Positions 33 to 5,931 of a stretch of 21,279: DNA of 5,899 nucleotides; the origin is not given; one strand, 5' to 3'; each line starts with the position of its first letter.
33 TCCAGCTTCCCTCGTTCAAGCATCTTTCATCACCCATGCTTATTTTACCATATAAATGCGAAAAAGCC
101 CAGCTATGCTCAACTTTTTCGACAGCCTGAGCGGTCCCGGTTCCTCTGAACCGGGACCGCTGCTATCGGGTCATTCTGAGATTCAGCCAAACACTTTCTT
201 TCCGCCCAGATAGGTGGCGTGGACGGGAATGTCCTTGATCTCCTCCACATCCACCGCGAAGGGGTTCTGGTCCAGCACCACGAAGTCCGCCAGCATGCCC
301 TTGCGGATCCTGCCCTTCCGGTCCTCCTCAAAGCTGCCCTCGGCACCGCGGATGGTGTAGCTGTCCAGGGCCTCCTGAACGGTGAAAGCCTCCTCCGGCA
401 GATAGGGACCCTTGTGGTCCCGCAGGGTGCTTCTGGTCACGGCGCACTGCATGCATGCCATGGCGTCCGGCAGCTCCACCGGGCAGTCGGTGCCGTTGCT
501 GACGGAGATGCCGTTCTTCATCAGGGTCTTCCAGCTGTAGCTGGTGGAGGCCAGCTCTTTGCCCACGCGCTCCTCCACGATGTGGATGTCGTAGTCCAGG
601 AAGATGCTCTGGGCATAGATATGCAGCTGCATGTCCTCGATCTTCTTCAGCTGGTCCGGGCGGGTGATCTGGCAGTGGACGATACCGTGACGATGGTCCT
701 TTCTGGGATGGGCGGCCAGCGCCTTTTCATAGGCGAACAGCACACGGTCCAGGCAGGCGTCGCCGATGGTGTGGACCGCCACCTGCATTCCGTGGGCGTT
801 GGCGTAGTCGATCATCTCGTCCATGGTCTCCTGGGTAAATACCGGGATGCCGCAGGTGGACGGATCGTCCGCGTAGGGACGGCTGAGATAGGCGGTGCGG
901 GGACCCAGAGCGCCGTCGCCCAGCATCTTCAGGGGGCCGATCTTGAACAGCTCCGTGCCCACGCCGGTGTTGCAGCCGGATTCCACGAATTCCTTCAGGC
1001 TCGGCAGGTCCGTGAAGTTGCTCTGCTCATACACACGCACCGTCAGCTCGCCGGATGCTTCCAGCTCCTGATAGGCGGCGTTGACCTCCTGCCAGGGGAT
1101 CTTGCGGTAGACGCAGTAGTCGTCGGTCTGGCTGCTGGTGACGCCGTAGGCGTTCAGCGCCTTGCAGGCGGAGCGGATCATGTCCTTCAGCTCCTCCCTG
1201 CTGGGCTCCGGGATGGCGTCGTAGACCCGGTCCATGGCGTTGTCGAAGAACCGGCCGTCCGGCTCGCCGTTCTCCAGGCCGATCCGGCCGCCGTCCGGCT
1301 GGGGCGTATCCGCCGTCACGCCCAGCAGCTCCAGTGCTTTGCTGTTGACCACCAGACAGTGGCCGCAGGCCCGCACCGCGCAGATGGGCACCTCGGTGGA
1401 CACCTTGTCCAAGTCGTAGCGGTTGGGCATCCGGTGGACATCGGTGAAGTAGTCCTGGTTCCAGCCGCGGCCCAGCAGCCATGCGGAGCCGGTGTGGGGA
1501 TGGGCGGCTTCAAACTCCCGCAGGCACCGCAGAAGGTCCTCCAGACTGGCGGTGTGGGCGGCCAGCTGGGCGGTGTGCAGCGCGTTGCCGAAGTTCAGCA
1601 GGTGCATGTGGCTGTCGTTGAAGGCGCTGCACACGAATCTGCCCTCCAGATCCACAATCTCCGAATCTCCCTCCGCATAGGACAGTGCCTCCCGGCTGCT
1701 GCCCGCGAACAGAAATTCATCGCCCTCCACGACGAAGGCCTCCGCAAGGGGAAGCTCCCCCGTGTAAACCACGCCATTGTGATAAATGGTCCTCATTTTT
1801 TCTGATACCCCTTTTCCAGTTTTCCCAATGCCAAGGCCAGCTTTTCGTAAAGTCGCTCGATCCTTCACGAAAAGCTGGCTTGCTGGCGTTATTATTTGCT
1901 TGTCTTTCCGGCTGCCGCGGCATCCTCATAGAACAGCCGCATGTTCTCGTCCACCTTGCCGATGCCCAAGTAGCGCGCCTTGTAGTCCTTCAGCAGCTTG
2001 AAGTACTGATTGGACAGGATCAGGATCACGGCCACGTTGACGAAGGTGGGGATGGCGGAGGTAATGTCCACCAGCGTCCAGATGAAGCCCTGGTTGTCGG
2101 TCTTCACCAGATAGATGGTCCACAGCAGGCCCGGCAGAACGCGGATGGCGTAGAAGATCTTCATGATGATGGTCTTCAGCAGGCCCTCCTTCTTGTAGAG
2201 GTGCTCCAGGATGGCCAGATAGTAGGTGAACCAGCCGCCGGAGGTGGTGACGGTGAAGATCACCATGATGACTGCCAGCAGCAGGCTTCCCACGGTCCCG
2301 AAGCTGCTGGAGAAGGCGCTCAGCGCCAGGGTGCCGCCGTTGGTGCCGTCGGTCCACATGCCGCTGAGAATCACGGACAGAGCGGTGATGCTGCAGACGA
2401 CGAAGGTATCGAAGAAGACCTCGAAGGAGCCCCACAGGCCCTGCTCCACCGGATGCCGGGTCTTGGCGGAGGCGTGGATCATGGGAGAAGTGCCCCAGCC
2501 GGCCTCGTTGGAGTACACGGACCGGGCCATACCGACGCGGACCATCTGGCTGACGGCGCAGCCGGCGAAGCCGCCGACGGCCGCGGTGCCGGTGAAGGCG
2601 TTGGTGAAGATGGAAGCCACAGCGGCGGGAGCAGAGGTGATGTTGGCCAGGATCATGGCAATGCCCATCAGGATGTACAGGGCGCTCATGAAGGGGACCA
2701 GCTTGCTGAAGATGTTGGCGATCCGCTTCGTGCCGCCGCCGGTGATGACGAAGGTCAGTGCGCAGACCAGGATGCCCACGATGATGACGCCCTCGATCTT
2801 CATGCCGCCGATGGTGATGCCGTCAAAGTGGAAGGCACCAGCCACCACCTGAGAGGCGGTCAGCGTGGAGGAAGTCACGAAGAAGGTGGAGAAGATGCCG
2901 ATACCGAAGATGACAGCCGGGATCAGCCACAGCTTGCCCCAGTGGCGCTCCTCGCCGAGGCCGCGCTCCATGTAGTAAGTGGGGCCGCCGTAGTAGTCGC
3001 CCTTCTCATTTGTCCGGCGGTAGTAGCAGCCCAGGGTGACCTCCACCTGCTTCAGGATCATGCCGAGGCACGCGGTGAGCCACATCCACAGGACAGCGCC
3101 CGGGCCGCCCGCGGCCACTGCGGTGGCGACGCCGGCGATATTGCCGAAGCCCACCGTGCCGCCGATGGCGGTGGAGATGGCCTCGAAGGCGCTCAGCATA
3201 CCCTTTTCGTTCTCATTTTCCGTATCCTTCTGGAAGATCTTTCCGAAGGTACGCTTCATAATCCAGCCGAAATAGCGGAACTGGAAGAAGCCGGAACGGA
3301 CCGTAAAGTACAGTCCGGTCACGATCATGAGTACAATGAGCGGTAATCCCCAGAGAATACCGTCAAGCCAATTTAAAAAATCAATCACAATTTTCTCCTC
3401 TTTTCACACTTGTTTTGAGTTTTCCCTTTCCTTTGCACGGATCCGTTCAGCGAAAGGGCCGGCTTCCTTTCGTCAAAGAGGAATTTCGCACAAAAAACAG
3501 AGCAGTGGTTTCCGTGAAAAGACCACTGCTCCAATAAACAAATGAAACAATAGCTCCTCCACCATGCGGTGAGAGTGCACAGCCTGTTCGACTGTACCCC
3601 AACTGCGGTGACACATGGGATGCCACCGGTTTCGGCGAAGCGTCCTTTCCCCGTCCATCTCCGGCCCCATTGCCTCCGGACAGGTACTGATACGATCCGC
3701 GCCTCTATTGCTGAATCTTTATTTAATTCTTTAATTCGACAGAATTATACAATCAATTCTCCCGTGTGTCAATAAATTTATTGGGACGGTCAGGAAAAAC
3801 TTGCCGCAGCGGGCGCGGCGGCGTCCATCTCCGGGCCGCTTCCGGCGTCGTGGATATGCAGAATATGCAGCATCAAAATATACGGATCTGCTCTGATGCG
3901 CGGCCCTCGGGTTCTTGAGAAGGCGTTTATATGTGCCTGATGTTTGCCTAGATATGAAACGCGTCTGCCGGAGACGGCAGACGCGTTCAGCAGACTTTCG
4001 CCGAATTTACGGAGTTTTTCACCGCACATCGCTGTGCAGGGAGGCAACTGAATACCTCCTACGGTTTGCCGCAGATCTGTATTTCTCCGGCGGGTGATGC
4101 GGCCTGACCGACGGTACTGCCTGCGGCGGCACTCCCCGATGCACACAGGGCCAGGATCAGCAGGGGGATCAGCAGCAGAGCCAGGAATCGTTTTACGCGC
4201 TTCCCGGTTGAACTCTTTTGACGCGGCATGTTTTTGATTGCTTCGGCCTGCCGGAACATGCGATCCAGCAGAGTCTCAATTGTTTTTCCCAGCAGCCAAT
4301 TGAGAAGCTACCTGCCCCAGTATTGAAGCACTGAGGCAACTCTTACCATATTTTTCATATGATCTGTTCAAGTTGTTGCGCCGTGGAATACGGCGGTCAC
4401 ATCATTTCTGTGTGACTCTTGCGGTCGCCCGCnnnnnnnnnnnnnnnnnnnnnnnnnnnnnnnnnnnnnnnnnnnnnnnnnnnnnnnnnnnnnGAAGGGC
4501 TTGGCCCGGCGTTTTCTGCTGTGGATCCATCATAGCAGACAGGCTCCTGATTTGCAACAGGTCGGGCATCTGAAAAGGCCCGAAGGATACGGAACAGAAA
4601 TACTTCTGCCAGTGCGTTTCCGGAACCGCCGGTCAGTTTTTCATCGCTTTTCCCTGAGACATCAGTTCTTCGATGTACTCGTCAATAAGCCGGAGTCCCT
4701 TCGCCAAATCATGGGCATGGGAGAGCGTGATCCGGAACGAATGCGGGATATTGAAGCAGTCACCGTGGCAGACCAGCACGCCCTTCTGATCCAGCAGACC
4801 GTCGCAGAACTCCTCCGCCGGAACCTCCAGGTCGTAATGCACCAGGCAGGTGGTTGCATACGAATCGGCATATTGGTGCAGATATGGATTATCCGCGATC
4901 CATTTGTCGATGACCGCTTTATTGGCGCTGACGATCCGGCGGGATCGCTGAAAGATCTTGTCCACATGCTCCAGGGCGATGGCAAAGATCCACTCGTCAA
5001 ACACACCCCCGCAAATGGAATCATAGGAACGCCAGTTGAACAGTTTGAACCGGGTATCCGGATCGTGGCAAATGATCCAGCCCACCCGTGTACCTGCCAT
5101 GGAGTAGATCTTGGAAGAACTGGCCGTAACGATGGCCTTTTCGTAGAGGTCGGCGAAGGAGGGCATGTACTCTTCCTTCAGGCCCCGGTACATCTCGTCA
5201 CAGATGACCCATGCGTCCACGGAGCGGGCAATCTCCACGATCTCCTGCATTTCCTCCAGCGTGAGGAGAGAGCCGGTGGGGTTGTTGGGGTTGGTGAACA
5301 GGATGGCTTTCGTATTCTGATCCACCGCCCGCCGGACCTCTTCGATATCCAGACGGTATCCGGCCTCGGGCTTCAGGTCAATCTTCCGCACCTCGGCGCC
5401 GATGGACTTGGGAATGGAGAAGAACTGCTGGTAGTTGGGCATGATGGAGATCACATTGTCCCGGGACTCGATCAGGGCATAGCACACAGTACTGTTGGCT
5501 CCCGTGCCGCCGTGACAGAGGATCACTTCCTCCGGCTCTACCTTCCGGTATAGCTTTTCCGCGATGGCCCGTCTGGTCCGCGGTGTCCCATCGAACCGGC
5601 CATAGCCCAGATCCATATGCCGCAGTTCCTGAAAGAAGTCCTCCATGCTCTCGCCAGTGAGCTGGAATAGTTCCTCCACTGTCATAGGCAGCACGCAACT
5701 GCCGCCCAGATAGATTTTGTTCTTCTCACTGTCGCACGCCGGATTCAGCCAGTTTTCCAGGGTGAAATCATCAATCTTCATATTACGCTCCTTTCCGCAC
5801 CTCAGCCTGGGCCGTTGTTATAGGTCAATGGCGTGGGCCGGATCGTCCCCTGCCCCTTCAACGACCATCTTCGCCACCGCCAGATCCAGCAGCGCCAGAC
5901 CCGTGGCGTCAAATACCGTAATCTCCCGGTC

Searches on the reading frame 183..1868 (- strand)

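Call 30: search_protein_families(library=pfam, proteins=[window:183-1868:-], max_evalue=0.00001)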
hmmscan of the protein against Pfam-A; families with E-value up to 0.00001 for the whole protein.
window:183-1868:- (561 aa): 2 families
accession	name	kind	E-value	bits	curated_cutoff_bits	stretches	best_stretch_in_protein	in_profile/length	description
PF07969.17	Amidohydro_3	-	4.5e-102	343.4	29.7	1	70-560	1-472/472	Amidohydrolase family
PF01979.26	Amidohydro_1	-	3.8e-12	46.6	25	1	343-559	131-345/345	Amidohydrolase family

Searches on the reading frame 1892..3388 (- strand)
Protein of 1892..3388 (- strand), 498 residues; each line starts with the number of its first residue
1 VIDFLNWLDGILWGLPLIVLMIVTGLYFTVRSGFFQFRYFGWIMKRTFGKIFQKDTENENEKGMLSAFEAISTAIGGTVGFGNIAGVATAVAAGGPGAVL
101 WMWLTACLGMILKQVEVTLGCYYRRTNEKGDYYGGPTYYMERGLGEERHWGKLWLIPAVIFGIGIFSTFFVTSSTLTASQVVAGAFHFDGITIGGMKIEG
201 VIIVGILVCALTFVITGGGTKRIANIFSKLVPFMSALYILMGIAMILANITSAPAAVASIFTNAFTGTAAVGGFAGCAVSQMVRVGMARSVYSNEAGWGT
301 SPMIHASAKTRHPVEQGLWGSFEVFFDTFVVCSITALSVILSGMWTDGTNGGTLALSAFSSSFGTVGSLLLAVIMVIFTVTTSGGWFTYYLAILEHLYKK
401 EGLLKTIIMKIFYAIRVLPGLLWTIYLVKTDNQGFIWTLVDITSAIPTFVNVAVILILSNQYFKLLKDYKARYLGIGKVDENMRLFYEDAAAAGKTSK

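Call 30: search_protein_families(library=pfam, proteins=[window:1892-3388:-], max_evalue=0.00001)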
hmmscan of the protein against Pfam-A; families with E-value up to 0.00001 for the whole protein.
window:1892-3388:- (498 aa): 1 family
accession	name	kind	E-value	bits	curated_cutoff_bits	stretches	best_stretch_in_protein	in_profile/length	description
PF01235.23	Na_Ala_symp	-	5.4e-103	345.8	24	1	57-472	5-382/392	Sodium:alanine symporter family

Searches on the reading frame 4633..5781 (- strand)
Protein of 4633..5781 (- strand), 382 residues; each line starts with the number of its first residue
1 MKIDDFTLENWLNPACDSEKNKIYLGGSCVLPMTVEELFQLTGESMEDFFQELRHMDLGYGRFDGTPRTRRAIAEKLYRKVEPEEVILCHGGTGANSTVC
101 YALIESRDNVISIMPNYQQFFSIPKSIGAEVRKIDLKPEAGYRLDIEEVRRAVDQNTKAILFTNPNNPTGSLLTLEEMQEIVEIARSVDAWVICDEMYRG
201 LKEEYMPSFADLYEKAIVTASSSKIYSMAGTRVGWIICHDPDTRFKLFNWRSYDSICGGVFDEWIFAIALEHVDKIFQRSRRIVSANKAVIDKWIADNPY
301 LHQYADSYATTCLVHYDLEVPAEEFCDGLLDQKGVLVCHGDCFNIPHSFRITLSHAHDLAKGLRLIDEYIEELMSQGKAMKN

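Call 30: search_protein_families(library=pfam, proteins=[window:4633-5781:-], max_evalue=0.00001)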
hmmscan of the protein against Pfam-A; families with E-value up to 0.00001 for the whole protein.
window:4633-5781:- (382 aa): 4 families
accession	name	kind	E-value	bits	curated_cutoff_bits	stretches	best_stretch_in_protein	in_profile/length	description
PF00155.27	Aminotran_1_2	-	2.4e-42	145.9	19.7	1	54-355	32-349/361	Aminotransferase class I and II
PF00266.25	Aminotran_5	-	8.1e-09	35.4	21.5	1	77-198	55-178/371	Aminotransferase class-V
PF01212.27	Beta_elim_lyase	-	8.7e-09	35.5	27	1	68-195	32-168/288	Beta-eliminating lyase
PF01053.26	Cys_Met_Meta_PP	-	1.7e-08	33.9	27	1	48-197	35-175/381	Cys/Met metabolism PLP-dependent enzyme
